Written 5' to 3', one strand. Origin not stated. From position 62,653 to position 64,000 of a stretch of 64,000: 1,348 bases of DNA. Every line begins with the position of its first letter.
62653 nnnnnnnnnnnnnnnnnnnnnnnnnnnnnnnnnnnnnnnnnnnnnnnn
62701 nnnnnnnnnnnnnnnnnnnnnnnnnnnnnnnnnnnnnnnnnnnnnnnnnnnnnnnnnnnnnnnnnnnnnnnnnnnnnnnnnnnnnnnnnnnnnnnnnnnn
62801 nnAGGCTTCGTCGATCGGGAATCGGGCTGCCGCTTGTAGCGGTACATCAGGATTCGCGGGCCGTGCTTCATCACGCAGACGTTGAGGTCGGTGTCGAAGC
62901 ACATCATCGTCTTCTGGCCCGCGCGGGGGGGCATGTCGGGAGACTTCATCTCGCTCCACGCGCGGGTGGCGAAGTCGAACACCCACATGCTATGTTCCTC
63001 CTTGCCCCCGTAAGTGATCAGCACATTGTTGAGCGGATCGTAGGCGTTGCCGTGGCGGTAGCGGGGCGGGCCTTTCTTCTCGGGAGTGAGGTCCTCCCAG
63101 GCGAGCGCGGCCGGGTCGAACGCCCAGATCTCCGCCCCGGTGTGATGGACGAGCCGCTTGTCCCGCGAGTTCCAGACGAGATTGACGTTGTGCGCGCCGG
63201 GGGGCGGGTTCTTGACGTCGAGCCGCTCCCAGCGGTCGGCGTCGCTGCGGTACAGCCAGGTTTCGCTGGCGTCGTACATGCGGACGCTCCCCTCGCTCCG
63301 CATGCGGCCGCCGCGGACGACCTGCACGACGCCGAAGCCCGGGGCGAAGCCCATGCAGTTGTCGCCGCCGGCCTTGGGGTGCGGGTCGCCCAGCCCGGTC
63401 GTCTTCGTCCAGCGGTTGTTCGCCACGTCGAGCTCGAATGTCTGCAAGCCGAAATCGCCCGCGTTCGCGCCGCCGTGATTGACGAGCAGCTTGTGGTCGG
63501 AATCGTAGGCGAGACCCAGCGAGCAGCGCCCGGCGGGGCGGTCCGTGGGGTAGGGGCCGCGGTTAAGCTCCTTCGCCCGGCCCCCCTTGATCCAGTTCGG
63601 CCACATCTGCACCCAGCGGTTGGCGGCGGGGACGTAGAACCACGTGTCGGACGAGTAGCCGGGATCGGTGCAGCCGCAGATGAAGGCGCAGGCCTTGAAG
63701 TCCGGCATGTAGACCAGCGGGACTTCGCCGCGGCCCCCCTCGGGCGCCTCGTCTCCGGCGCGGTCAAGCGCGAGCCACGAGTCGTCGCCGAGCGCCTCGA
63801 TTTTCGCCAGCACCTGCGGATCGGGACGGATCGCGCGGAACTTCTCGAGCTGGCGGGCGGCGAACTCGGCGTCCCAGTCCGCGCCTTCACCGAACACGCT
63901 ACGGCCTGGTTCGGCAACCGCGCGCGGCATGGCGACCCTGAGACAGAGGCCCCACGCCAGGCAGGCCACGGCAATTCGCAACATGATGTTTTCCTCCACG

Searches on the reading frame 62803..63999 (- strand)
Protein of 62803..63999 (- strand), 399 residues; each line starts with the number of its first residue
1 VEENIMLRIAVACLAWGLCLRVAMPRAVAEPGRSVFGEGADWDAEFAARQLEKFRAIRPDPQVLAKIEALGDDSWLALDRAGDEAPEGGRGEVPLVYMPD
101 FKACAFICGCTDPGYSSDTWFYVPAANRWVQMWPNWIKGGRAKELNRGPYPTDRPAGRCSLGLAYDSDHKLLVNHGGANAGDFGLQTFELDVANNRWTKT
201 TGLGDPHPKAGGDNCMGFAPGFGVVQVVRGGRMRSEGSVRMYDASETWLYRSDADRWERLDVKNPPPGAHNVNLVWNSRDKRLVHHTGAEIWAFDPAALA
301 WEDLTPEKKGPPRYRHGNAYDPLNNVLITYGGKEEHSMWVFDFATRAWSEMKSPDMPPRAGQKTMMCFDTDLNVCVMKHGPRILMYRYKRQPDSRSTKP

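Call 76: search_protein_families(library=pfam, proteins=[window:62803-63999:-], max_evalue=0.001)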
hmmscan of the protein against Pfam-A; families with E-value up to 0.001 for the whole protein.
window:62803-63999:- (399 aa): 5 families
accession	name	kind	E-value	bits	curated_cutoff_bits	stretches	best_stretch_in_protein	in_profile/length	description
PF24681.1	Kelch_KLHDC2_KLHL20_DRC7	-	1.2e-16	61.1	50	2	289-369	26-112/221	KLHDC2/KLHL20/DRC7 Kelch-repeats domain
PF24981.1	Beta-prop_ATRN-LZTR1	-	4e-10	39.9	50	1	287-358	13-89/289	Attractin/LZTR1 beta-propeller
PF13418.12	Kelch_4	-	2.6e-09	37.3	21.6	0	109-132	20-44/49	Galactose oxidase, central domain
PF13415.12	Kelch_3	-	4.4e-09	36.7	22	0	172-208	4-38/48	Galactose oxidase, central domain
PF07646.21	Kelch_2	-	0.00023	21.4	21.3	0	337-354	30-47/48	Kelch motif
